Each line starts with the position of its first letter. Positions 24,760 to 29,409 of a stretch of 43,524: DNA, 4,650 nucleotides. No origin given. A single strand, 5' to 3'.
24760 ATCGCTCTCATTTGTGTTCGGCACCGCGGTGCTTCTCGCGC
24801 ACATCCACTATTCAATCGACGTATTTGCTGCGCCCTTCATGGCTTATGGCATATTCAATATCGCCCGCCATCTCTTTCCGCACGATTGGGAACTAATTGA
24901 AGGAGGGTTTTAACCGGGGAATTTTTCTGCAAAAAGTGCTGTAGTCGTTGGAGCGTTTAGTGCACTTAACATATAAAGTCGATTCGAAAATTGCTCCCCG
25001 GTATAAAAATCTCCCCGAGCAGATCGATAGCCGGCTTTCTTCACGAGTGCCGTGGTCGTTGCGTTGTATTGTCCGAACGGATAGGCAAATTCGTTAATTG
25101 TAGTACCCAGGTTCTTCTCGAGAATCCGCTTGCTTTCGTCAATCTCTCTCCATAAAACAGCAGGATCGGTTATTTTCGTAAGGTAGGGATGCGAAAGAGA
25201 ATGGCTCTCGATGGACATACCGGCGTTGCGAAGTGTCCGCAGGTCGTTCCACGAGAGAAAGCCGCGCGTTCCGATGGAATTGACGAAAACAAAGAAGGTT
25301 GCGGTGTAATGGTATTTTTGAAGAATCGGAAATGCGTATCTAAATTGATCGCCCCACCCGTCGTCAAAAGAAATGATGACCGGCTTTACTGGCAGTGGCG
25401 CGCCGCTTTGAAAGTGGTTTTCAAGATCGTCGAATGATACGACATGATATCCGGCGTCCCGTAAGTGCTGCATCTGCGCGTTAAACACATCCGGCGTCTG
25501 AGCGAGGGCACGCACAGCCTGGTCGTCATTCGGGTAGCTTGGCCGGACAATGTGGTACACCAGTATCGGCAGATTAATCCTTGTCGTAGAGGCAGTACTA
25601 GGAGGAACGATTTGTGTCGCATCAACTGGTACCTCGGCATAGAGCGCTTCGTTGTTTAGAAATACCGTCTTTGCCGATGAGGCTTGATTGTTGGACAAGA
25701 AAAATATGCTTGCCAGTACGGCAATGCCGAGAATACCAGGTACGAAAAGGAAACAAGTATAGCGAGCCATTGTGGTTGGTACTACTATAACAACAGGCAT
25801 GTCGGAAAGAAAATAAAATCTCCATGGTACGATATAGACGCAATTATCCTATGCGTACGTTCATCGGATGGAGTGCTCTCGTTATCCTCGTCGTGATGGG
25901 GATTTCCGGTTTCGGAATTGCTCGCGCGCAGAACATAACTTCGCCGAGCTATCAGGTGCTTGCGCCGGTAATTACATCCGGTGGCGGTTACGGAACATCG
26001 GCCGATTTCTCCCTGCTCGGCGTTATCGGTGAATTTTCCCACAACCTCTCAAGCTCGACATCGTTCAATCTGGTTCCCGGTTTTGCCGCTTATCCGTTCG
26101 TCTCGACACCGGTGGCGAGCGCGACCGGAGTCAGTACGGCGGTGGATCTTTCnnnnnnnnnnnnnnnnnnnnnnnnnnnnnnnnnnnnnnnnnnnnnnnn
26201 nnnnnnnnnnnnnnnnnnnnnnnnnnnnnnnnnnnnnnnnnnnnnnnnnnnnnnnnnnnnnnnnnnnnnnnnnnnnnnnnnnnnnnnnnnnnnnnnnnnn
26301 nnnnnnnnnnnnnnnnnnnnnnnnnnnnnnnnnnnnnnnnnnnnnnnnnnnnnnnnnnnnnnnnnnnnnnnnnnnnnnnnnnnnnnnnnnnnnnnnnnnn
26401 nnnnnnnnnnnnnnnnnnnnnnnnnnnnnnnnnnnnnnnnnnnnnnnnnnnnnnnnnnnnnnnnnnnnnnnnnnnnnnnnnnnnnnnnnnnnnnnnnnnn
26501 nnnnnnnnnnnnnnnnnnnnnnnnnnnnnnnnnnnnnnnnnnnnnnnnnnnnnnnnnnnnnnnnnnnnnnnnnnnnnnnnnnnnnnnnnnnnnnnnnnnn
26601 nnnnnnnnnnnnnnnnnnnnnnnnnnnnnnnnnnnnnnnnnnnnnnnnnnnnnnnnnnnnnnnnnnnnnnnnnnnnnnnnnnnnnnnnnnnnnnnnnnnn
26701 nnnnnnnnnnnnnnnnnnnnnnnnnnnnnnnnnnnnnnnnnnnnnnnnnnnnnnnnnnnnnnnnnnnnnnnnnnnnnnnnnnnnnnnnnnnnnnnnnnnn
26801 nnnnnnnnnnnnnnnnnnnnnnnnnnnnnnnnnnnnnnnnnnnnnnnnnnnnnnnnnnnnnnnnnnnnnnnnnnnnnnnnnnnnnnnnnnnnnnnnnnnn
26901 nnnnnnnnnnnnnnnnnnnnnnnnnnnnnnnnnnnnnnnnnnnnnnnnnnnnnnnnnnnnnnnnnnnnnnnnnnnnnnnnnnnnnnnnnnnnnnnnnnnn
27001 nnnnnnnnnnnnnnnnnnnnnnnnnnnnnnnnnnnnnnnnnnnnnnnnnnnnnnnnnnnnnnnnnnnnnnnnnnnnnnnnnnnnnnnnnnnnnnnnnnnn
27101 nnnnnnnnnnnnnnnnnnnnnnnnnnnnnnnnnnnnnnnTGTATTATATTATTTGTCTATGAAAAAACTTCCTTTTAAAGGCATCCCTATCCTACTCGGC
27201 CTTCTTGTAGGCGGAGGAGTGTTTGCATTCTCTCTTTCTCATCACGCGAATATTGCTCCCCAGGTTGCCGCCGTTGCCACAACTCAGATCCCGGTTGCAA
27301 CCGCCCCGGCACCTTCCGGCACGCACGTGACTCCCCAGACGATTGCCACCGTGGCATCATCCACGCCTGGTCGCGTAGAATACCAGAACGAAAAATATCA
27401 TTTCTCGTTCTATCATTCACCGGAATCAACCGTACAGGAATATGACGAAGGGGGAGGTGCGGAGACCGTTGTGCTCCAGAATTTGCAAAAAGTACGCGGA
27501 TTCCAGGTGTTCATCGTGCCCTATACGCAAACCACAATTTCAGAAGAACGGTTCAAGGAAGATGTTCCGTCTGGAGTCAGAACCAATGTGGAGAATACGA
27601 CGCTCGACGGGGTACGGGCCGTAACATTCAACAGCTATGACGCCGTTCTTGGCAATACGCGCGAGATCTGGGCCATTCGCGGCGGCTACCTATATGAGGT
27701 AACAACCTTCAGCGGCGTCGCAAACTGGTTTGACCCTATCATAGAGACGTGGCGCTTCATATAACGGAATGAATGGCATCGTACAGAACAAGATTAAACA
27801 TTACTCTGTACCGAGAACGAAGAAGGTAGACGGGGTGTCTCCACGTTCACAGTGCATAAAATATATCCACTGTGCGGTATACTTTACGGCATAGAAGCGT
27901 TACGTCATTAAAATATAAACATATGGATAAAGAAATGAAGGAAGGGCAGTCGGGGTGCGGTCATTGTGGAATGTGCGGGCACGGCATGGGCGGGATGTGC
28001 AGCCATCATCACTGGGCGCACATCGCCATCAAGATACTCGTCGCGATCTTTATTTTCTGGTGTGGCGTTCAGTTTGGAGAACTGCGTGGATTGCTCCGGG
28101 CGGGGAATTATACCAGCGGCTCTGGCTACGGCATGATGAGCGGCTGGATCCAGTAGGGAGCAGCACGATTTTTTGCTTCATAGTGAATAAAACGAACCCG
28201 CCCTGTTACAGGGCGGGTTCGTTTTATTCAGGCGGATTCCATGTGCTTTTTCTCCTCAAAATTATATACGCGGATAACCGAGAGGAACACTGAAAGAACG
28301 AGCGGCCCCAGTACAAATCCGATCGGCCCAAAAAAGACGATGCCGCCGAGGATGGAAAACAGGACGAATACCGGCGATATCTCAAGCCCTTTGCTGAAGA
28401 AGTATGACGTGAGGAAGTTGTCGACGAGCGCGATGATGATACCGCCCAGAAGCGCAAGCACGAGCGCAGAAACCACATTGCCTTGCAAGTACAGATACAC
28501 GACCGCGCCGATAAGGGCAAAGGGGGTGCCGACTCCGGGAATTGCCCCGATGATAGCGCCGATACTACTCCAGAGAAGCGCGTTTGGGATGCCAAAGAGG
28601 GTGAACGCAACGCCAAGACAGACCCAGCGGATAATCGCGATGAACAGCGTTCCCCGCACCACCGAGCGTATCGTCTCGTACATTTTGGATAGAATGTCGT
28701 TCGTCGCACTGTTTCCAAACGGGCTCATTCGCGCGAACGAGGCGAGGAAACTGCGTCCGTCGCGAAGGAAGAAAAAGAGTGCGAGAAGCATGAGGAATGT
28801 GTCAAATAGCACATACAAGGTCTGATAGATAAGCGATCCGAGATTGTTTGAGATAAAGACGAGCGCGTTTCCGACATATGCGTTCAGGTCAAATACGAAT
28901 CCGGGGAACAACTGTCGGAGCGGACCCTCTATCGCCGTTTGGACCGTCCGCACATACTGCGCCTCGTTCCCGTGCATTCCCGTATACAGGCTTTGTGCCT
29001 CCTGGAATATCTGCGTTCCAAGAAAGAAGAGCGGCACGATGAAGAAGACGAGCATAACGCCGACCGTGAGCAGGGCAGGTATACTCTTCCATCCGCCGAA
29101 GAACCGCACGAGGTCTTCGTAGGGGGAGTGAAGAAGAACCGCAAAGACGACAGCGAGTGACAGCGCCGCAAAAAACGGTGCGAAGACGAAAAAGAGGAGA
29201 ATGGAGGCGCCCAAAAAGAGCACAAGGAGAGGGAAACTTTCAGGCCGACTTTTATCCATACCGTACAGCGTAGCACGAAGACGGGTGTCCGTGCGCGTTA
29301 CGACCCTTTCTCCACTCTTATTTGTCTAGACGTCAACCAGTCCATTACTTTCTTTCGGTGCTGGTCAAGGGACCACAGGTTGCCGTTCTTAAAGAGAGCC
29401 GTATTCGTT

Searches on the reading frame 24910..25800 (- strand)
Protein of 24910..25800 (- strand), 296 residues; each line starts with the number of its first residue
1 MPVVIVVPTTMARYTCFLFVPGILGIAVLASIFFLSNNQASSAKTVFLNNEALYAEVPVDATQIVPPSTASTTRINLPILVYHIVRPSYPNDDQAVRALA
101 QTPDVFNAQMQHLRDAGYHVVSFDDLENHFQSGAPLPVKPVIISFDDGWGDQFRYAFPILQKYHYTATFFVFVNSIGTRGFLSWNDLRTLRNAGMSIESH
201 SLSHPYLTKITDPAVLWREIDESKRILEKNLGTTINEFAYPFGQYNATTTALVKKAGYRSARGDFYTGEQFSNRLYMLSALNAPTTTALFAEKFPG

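Call 60: search_protein_families(library=pfam, proteins=[window:24910-25800:-], max_evalue=0.001)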
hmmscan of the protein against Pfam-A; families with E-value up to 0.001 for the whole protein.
window:24910-25800:- (296 aa): 1 family
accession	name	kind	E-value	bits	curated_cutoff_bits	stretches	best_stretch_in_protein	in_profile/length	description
PF01522.26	Polysacc_deac_1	-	6.2e-28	97.7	23.1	1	136-260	4-123/124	Polysaccharide deacetylase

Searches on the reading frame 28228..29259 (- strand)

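Call 12: search_protein_families(library=pfam, proteins=[window:28228-29259:-], max_evalue=0.001)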
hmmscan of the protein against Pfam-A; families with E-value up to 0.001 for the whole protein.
window:28228-29259:- (343 aa): 1 family
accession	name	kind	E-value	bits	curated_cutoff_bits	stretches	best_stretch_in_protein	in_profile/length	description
PF01594.21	AI-2E_transport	-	8.4e-40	137.4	34.3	1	13-332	4-326/327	AI-2E family transporter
